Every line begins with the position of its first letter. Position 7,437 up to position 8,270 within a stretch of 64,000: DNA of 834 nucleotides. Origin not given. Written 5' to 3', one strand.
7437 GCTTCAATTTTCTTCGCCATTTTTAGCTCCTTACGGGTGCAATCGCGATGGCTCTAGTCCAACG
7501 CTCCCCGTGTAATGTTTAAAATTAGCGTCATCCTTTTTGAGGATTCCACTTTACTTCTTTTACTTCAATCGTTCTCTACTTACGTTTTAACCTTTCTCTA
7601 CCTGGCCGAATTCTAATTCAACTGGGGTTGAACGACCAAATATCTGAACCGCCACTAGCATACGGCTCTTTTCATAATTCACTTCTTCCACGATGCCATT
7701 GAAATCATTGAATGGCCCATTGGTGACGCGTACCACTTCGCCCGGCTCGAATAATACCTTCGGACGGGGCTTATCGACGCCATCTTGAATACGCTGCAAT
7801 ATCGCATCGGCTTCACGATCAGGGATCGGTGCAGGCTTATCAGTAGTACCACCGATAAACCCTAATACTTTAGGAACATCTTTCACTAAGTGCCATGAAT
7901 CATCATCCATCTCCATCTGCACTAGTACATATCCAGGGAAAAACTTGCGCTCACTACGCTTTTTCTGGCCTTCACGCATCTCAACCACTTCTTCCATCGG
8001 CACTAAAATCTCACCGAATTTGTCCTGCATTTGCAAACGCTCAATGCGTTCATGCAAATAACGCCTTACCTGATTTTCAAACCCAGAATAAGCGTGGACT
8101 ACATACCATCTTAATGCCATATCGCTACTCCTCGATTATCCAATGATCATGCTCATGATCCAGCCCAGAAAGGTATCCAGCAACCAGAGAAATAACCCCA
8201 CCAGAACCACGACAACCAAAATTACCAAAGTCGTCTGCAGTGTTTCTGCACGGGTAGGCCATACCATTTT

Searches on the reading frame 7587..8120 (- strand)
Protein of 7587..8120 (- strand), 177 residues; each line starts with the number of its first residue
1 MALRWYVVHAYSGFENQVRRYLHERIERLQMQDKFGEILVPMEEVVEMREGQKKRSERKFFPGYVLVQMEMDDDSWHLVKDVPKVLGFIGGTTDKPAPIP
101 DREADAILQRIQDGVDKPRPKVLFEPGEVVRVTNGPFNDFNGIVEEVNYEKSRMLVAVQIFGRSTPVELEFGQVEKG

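Call 33: list_cluster_members(proteins=[P0001, window:7587-8120:-])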
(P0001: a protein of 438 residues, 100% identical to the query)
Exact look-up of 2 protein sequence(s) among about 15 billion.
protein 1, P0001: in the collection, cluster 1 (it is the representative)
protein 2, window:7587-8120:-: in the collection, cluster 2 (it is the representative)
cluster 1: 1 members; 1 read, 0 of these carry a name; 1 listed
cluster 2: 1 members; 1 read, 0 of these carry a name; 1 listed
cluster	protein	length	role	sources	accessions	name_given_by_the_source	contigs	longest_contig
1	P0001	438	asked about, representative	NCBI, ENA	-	-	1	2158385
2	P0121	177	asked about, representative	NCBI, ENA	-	-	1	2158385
